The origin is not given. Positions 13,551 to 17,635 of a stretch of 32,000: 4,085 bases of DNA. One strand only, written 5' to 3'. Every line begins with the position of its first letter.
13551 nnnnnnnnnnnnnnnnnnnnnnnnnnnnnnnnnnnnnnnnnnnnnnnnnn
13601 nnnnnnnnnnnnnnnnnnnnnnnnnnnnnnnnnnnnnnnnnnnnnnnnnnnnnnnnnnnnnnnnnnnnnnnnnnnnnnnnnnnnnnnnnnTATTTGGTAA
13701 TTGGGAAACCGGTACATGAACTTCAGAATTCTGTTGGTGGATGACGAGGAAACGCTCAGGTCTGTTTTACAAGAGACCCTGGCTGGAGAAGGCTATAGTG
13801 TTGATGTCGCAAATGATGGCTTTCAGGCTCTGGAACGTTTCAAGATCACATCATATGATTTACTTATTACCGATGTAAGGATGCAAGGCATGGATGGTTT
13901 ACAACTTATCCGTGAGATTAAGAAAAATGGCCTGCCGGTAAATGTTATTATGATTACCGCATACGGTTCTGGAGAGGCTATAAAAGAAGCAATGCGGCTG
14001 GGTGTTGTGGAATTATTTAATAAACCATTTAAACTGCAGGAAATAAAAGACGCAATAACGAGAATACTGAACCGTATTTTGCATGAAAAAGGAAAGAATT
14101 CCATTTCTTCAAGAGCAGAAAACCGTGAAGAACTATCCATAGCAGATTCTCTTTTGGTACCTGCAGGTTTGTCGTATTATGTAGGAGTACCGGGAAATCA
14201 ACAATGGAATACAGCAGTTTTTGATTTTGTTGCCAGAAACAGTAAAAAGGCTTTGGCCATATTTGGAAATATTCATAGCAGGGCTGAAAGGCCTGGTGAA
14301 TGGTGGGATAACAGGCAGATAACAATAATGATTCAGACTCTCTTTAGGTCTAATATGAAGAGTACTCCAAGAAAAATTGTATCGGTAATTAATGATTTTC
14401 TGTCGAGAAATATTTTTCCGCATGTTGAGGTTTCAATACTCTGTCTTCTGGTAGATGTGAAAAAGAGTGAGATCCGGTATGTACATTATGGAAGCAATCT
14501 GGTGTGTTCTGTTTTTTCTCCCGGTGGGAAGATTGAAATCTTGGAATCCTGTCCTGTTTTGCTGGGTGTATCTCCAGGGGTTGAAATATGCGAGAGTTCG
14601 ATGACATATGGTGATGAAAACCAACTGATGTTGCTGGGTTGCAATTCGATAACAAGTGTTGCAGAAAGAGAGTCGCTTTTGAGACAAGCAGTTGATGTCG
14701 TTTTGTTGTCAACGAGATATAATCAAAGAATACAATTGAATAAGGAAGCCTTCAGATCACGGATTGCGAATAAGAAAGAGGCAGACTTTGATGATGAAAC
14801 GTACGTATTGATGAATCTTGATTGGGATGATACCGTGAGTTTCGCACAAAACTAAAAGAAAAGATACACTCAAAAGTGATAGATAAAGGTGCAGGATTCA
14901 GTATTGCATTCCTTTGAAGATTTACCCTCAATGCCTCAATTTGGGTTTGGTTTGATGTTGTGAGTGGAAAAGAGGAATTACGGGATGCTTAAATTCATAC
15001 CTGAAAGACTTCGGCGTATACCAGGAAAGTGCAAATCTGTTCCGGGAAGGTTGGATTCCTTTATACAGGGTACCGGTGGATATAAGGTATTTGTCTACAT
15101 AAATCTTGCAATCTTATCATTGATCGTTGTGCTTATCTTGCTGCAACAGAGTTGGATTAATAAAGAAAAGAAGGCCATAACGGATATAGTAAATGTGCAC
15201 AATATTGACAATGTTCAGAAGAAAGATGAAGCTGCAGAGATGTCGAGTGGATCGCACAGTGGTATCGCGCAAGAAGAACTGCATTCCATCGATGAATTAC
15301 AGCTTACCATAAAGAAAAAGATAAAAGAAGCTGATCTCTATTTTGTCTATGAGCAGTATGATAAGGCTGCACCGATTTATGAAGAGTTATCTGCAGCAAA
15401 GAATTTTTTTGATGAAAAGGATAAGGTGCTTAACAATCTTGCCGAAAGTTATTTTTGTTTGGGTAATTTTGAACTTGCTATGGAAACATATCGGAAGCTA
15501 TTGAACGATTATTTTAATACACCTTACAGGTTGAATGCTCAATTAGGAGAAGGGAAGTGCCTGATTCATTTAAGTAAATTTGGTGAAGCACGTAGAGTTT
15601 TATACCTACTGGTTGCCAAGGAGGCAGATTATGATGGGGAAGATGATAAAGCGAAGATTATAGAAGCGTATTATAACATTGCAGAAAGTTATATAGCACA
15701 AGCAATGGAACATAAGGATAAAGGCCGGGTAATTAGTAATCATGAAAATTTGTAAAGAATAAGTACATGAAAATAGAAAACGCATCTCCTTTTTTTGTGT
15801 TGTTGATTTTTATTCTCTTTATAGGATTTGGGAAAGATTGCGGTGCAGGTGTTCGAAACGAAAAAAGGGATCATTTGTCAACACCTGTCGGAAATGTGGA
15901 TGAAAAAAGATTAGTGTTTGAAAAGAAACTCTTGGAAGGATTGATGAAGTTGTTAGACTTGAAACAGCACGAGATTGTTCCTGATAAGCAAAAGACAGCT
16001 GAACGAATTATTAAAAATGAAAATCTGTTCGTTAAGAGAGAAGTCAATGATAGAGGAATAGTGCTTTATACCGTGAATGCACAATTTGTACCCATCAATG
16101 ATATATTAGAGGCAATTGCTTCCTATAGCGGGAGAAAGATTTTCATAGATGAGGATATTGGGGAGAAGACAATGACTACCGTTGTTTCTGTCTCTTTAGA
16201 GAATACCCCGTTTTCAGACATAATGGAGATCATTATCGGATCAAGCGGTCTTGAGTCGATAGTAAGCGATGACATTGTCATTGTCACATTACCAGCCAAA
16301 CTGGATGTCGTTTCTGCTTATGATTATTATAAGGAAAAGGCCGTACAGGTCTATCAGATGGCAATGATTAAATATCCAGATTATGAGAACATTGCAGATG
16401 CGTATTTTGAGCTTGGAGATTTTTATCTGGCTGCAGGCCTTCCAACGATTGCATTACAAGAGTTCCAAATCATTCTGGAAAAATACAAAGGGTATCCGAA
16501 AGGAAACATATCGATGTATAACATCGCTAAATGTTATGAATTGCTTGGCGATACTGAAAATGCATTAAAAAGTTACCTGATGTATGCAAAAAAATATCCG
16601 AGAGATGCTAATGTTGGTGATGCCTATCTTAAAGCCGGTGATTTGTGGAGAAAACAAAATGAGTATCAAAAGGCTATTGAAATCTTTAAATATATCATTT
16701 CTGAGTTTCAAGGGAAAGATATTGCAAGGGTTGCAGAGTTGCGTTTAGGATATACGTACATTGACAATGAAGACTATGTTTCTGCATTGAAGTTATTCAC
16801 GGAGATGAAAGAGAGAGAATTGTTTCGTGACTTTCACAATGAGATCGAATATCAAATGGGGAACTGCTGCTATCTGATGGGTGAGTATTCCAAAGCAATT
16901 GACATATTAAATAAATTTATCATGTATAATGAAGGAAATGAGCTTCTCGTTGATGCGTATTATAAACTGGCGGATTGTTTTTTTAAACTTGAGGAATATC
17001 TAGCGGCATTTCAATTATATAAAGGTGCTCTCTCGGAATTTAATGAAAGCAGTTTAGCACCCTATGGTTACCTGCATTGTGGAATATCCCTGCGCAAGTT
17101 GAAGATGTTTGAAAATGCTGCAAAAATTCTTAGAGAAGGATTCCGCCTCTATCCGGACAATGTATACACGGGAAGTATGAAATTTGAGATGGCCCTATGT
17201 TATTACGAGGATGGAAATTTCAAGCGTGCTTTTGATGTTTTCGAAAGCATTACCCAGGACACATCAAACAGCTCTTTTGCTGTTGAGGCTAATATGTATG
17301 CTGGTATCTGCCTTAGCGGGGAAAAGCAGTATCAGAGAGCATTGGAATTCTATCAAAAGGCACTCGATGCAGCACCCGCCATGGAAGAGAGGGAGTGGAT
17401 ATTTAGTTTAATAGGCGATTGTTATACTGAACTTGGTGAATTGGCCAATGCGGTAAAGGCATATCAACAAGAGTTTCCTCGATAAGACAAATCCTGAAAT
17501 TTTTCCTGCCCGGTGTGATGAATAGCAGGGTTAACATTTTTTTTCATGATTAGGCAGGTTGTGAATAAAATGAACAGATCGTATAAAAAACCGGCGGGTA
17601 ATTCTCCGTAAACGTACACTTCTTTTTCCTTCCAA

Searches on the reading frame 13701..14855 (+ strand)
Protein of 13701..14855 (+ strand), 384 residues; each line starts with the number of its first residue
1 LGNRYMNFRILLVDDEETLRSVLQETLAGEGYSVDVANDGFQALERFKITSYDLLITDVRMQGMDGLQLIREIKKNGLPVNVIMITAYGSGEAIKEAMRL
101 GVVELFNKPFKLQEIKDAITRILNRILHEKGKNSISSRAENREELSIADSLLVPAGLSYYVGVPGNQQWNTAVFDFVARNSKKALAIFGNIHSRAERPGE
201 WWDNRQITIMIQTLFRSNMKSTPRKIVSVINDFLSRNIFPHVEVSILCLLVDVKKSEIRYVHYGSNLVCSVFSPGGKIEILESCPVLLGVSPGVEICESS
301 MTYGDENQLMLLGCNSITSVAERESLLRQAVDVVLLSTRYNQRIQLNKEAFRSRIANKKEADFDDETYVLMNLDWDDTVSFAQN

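Call 3: search_protein_families(library=pfam, proteins=[window:13701-14855:+], max_evalue=1)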
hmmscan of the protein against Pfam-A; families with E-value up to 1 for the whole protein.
window:13701-14855:+ (384 aa): 3 families
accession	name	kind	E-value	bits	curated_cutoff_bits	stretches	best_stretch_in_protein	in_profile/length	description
PF00072.30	Response_reg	-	6.6e-29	100.8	30.2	1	10-119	1-110/111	Response regulator receiver domain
PF07228.17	SpoIIE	-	6.3e-06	26.7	25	1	208-312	23-129/192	Stage II sporulation protein E (SpoIIE)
PF23198.2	PDE8A_N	-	0.00086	19.7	29.6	1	18-86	21-90/147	PDE8A-like, N-terminal domain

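Call 4: search_protein_families(library=ncbifam, proteins=[window:13701-14855:+], max_evalue=1)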
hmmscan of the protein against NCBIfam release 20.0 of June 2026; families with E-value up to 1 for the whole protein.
window:13701-14855:+ (384 aa): 107 families (the best 25 are shown)
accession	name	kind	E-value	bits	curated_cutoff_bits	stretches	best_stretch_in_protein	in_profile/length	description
NF008469.0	PRK11361.1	equivalog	2.2e-23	82.7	714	1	9-124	6-121/461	acetoacetate metabolism transcriptional regulator AtoC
NF053854.1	RespRegPhoBBctds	equivalog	9.9e-23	80.7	270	1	10-143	1-136/225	two-component system response regulator PhoB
NF051850.1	RespRegRprY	equivalog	2.8e-22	79.3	370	1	8-134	5-131/234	response regulator transcription factor RprY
NF007969.0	PRK10693.1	equivalog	8.8e-22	77.6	329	1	6-127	6-128/337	two-component system response regulator RssB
NF007689.0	PRK10365.1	equivalog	3.1e-21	75.7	760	1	7-128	5-126/441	sigma-54-dependent response regulator transcription factor ZraR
NF006900.1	PRK09390.1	equivalog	3.6e-21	75.6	255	1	9-140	6-137/203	response regulator FixJ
NF045944.1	ResRegRpaBCyano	equivalog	9.2e-21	74.3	330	1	11-133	1-122/229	response regulator transcription factor RpaB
TIGR01818.1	ntrC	equivalog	2.1e-20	73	558.6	1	10-139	1-130/463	nitrogen regulation protein NR(I)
NF041733.1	resp_reg_CseB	equivalog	8.1e-20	71.2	350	1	9-157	2-149/228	two-component system response regulator CseB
NF011695.0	PRK15115.1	equivalog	2.5e-19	69.4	763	1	9-126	8-125/445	two-component system response regulator GlrR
NF012023.0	PRK15479.1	equivalog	4.1e-19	69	337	1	9-125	2-118/224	transcriptional regulator TctD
NF046022.1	RespRegCpdRBruc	equivalog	1.7e-18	66.7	180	1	9-124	3-118/120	cell cycle two-component system response regulator CpdR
NF008199.0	PRK10955.1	equivalog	2.6e-18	66.8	341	1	9-132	3-124/232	envelope stress response regulator transcription factor CpxR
NF051870.1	NAssimRespRegNtrX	equivalog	3.7e-18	65.7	600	1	9-145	3-141/452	nitrogen assimilation response regulator NtrX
NF045505.1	RR_RssB_Pseudo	equivalog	7.4e-18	64.8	700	1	9-128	7-127/394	two-component system response regulator RssB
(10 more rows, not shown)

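Call 31: find_homologous_proteins(query=window:13716-14855:+, max_evalue=1e-10)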
Query window:13716-14855:+ (379 aa): 636 proteins with E <= 1e-10 among 5795 candidates; the best 120 are listed.
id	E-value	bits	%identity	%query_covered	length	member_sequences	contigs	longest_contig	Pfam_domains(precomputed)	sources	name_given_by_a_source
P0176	5.8e-247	836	100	100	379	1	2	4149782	PF00072.31,PF07228.18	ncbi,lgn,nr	ncbi:MAG: response regulator [Candidatus Scalindua sp.]|nr:response regulator [Candidatus Scalindua 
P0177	8.0e-191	652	77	100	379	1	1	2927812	PF00072.31,PF07228.18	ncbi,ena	-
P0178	1.2e-133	464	59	100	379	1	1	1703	PF00072.31,PF07228.18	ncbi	-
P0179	4.2e-121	422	53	100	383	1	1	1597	PF00072.31,PF07228.18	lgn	-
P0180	4.5e-121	422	53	100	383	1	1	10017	PF00072.31,PF07228.18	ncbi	-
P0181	4.7e-121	422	53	100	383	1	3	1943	PF00072.31,PF07228.18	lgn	-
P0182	6.7e-121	422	54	100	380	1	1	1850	PF00072.31,PF07228.18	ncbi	-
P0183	8.4e-121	422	53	100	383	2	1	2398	PF00072.31,PF07228.18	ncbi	-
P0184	9.8e-121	421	53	100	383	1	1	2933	PF00072.31,PF07228.18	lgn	-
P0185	1.7e-120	420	53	100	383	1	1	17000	PF00072.31,PF07228.18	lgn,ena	-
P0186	1.8e-120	420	53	100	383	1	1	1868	PF00072.31,PF07228.18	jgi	jgi:two-component system response regulator (stage 0 sporulation protein F)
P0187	1.8e-120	420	53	100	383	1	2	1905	PF00072.31,PF07228.18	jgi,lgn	jgi:two-component system response regulator (stage 0 sporulation protein F)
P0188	1.8e-120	420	53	100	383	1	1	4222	PF00072.31,PF07228.18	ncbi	-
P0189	1.9e-120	420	54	100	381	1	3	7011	PF00072.31,PF07228.18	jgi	jgi:two-component system response regulator (stage 0 sporulation protein F)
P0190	2.2e-120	420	53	100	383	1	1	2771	PF00072.31,PF07228.18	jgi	jgi:CheY-like chemotaxis protein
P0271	5.6e-104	366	49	97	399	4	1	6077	PF00072.31,PF07228.18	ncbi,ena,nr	ncbi:MAG: response regulator [Candidatus Brocadiales bacterium]|nr:response regulator [Candidatus Br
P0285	3.3e-101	357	48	97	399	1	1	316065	PF00072.31,PF07228.18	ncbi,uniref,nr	ncbi:hypothetical histidine kinase protein [Candidatus Scalindua japonica]|uniref:Hypothetical histi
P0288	1.4e-100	355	45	97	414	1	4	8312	PF23198.2,PF00072.31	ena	-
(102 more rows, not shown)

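Call 32: find_encoding_contigs(protein=P0285, flank=6000, max_places=2)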
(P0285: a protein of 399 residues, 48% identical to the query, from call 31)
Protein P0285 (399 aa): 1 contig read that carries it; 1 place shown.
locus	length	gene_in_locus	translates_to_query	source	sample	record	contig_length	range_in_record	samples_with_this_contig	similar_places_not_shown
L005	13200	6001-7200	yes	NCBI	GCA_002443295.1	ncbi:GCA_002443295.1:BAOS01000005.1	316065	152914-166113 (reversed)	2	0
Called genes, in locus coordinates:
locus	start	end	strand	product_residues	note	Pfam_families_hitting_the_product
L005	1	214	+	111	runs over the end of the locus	PF04316:FlgM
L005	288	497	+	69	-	-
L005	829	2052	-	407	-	PF07732:Cu-oxidase_3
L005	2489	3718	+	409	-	PF00515:TPR_1 (faint), PF07719:TPR_2 (faint), PF13181:TPR_8 (faint), PF13428:TPR_14 (faint)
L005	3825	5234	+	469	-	PF00072:Response_reg, PF00158:Sigma54_activat, PF14532:Sigma54_activ_2, PF07728:AAA_5 (weak), PF25601:AAA_lid_14, PF02954:HTH_8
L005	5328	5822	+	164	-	PF00512:HisKA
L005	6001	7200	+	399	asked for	PF00072:Response_reg, PF07228:SpoIIE (weak)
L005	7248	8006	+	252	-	PF13174:TPR_6 (faint), PF00515:TPR_1 (faint), PF07719:TPR_2 (faint), PF12895:ANAPC3, PF14559:TPR_19 (faint), PF13424:TPR_12, PF13432:TPR_16 (weak)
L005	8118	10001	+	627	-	PF13181:TPR_8 (faint), PF00515:TPR_1 (faint), PF07719:TPR_2 (faint), PF13174:TPR_6 (faint), PF13176:TPR_7 (faint), PF13424:TPR_12 (faint), PF13428:TPR_14 (faint), PF14559:TPR_19 (faint), +2 more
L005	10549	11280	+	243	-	PF00515:TPR_1 (faint), PF07719:TPR_2 (faint), PF13174:TPR_6 (faint)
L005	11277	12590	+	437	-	PF00989:PAS, PF13426:PAS_9 (weak), PF00512:HisKA, PF02518:HATPase_c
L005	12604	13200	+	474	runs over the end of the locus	PF00072:Response_reg, PF00158:Sigma54_activat, PF14532:Sigma54_activ_2, PF07724:AAA_2, PF00004:AAA (weak), PF07728:AAA_5, PF25601:AAA_lid_14, PF02954:HTH_8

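Call 33: find_encoding_contigs(protein=P0271, flank=6000, max_places=2)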
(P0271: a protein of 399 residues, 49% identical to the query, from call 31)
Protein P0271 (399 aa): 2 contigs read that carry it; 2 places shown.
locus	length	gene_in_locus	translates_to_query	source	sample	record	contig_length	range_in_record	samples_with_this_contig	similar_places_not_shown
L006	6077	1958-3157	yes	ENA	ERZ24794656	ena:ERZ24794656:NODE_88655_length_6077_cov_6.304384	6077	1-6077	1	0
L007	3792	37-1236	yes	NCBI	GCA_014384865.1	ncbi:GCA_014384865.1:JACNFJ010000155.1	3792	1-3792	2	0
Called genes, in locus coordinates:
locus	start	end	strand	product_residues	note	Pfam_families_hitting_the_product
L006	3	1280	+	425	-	?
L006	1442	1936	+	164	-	PF00512:HisKA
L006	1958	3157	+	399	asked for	PF00072:Response_reg, PF07228:SpoIIE (weak)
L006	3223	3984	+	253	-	PF07719:TPR_2 (faint), PF13174:TPR_6 (faint), PF13181:TPR_8 (faint), PF13414:TPR_11 (faint), PF12895:ANAPC3, PF00515:TPR_1 (weak), PF13424:TPR_12, PF13432:TPR_16 (weak), +2 more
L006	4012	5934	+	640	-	PF00515:TPR_1 (faint), PF07719:TPR_2 (faint), PF09976:TPR_21 (faint), PF13174:TPR_6 (faint), PF13176:TPR_7 (faint), PF13181:TPR_8 (faint), PF13414:TPR_11 (faint), PF13424:TPR_12 (faint), +4 more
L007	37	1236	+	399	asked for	PF00072:Response_reg, PF07228:SpoIIE (weak)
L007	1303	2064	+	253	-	PF07719:TPR_2 (faint), PF13174:TPR_6 (faint), PF13181:TPR_8 (faint), PF13414:TPR_11 (faint), PF12895:ANAPC3, PF00515:TPR_1 (weak), PF13424:TPR_12, PF13432:TPR_16 (weak), +2 more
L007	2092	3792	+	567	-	PF00515:TPR_1 (faint), PF07719:TPR_2 (faint), PF13174:TPR_6 (faint), PF13176:TPR_7 (faint), PF13181:TPR_8 (faint), PF13424:TPR_12 (faint), PF13428:TPR_14 (faint), PF13432:TPR_16 (faint), +2 more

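Call 34: find_encoding_contigs(protein=P0288, flank=6000, max_places=2)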
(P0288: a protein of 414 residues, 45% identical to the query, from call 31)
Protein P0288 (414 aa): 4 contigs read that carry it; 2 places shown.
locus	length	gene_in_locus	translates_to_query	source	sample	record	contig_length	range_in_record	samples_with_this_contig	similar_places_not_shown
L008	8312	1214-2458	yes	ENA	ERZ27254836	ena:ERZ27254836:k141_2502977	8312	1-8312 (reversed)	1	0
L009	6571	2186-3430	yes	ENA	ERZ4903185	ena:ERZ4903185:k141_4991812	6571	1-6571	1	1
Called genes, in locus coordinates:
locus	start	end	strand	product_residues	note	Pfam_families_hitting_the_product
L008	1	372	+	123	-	?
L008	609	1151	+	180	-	PF00512:HisKA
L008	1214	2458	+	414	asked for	PF23198:PDE8A_N (weak), PF00072:Response_reg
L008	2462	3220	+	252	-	PF00515:TPR_1 (faint), PF07719:TPR_2 (faint), PF13174:TPR_6 (faint), PF13181:TPR_8 (faint), PF13428:TPR_14 (faint), PF12895:ANAPC3 (weak), PF13424:TPR_12, PF14559:TPR_19 (weak), +1 more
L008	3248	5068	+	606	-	PF00515:TPR_1 (faint), PF07719:TPR_2 (faint), PF09976:TPR_21 (faint), PF10602:RPN7 (faint), PF13174:TPR_6 (faint), PF13176:TPR_7 (faint), PF13181:TPR_8 (faint), PF13424:TPR_12 (faint), +4 more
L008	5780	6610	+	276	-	-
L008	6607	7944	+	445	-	PF00989:PAS, PF08448:PAS_4 (weak), PF13426:PAS_9 (weak), PF13596:PAS_10 (weak), PF00512:HisKA, PF02518:HATPase_c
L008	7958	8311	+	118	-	?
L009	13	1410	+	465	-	PF00072:Response_reg, PF00158:Sigma54_activat, PF14532:Sigma54_activ_2, PF07728:AAA_5 (weak), PF25601:AAA_lid_14, PF02954:HTH_8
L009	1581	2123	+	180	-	PF00512:HisKA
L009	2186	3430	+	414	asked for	PF23198:PDE8A_N (weak), PF00072:Response_reg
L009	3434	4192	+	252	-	PF00515:TPR_1 (faint), PF07719:TPR_2 (faint), PF13174:TPR_6 (faint), PF13181:TPR_8 (faint), PF13428:TPR_14 (faint), PF12895:ANAPC3 (weak), PF13424:TPR_12, PF14559:TPR_19 (weak), +1 more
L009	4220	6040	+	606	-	PF00515:TPR_1 (faint), PF07719:TPR_2 (faint), PF09976:TPR_21 (faint), PF10602:RPN7 (faint), PF13174:TPR_6 (faint), PF13176:TPR_7 (faint), PF13181:TPR_8 (faint), PF13424:TPR_12 (faint), +4 more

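Call 59: search_solved_structures(query=window:13716-14855:+, max_evalue=0.01, show_alignments=0)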
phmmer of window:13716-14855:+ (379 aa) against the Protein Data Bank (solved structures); distinct sequences matched with E-value up to 0.01: 268 (the best 60 are shown).
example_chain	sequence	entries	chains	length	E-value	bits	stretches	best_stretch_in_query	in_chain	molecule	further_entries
6ifh_A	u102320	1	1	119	9.1e-22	80.9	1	4-118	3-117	Sporulation initiation phosphotransferase F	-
9xzo_A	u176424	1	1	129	5.2e-21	78.4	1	4-123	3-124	De novo protein M1X0B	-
2jvi_A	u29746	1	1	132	2.5e-20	76.2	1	1-118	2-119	Sporulation initiation phosphotransferase F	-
1pey_A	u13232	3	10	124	2.7e-20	76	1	1-118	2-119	Sporulation initiation phosphotransferase F | SPORULATION RESPONSE REGULATORY PROTEIN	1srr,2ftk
1fsp_A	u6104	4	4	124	5.1e-20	75.1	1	1-118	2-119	STAGE 0 SPORULATION PROTEIN F | SPORULATION RESPONSE REGULATORY PROTEIN | Sporulation initiation phosphotransferase F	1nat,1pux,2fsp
3q15_C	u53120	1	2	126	5.4e-20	75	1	1-118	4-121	Sporulation initiation phosphotransferase F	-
1f51_E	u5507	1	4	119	9.9e-20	74.2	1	2-118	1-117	SPORULATION INITIATION PHOSPHOTRANSFERASE F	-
2jvk_A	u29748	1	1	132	1.1e-19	74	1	1-118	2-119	Sporulation initiation phosphotransferase F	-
2jvj_A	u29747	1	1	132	2.1e-19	73.1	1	1-118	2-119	Sporulation initiation phosphotransferase F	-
3a0r_B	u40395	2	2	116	2.4e-18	69.6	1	4-118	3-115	Response regulator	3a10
3a0u_A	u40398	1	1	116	3e-18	69.3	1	4-118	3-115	Response regulator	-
1mvo_A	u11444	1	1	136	1.4e-15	60.6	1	1-120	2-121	PhoP response regulator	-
6er7_A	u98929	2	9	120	2.6e-15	59.7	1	4-119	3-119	120aa long hypothetical chemotaxis protein (CheY)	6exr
1dc7_A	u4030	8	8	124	4.3e-15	58.9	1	6-118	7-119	NITROGEN REGULATION PROTEIN | NITROGEN REGULATION PROTEIN NR(I) | NTRC RECEIVER DOMAIN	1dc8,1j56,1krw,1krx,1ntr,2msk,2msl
9ji3_J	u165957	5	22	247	6.4e-15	58.4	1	3-125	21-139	DNA-binding response regulator | Possible two component system response transcriptional positive regulator PhoP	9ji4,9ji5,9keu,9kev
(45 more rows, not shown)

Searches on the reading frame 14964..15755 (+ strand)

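Call 3: search_protein_families(library=pfam, proteins=[window:14964-15755:+], max_evalue=1)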
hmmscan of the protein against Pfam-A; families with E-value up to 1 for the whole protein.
window:14964-15755:+ (263 aa): 15 families
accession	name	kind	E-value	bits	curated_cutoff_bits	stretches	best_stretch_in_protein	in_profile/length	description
PF07719.23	TPR_2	-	8.6e-06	25.9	27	1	154-180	2-28/34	Tetratricopeptide repeat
PF13424.12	TPR_12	-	9.4e-06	26.2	30.1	2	155-212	5-67/77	Tetratricopeptide repeat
PF14559.12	TPR_19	-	2.8e-05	24.8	25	1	130-188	5-60/68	Tetratricopeptide repeat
PF00515.34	TPR_1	-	8.6e-05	22.6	27.8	1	154-178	2-26/34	Tetratricopeptide repeat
PF13174.12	TPR_6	-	0.00014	22.7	26.3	1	159-183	6-30/33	Tetratricopeptide repeat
PF12895.13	ANAPC3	-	0.00017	22.2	27.2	1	130-213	3-79/82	Anaphase-promoting complex, cyclosome, subunit 3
PF13432.12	TPR_16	-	0.00036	21.4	32.7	1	121-180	2-58/65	Tetratricopeptide repeat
PF13428.12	TPR_14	-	0.00059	20.7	23.5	1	157-182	5-30/44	Tetratricopeptide repeat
PF13181.12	TPR_8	-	0.00061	20.2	25.7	1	154-180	2-28/34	Tetratricopeptide repeat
PF13176.12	TPR_7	-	0.0023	18.3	27.9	0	156-180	2-26/36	Tetratricopeptide repeat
PF11426.13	Tn7_TnsC_Int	-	0.022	15.2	24.3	1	124-154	13-43/47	Tn7 transposition regulator TnsC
PF25735.1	Phage_L5_gp82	-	0.049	14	27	1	231-262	6-38/120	Mycobacterium phage L5 gene 82 protein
PF12739.12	TRAPPC-Trs85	-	0.14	11.7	26.7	1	159-185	355-381/453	ER-Golgi trafficking TRAPP I complex 85 kDa subunit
PF05434.16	Tmemb_9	-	0.17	12.2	28.6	1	40-123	50-134/145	TMEM9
PF13374.12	TPR_10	-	0.25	11.9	27.5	1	156-180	5-29/42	Tetratricopeptide repeat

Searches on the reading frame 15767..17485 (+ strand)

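Call 3: search_protein_families(library=pfam, proteins=[window:15767-17485:+], max_evalue=1)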
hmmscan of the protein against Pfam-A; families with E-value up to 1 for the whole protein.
window:15767-17485:+ (572 aa): 32 families (the best 25 are shown)
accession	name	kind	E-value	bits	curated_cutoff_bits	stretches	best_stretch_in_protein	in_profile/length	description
PF13174.12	TPR_6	-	3.4e-27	93.6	26.3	4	249-278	2-31/33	Tetratricopeptide repeat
PF07719.23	TPR_2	-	2.2e-25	87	27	6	507-537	2-32/34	Tetratricopeptide repeat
PF13424.12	TPR_12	-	2.5e-24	85.7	30.1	6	509-568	4-70/77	Tetratricopeptide repeat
PF13432.12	TPR_16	-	2.4e-22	79.4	32.7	4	215-281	2-65/65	Tetratricopeptide repeat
PF00515.34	TPR_1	-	3.6e-22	77.6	27.8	5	361-381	4-24/34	Tetratricopeptide repeat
PF14559.12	TPR_19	-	2.3e-18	66.7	25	3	518-567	3-49/68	Tetratricopeptide repeat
PF13428.12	TPR_14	-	4.5e-17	61.3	23.5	0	211-244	2-35/44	Tetratricopeptide repeat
PF13181.12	TPR_8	-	1.5e-15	56.4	25.7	3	250-270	4-24/34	Tetratricopeptide repeat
PF12895.13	ANAPC3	-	3.8e-14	53.2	27.2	3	473-531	27-81/82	Anaphase-promoting complex, cyclosome, subunit 3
PF13176.12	TPR_7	-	3.3e-11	42.8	27.9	2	519-543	12-36/36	Tetratricopeptide repeat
PF09976.15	TPR_21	-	7.9e-10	39.2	25.5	2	461-568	68-171/193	Tetratricopeptide repeat-like domain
PF25058.1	ARM_TT21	-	3.2e-06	27.6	27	1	440-530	65-153/155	Tetratricopeptide repeat protein 21 ARM repeat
PF13525.12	YfiO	-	1.2e-05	25.6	25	1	328-407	12-91/203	Outer membrane lipoprotein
PF14938.12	SNAP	-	0.00062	19.8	25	1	252-323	119-194/282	Soluble NSF attachment protein, SNAP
PF21545.3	T7SS_EccA1_N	-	0.0016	18.2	27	1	424-503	160-239/272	T7SS, ESX-1 secretion system protein EccA1, N-terminal domain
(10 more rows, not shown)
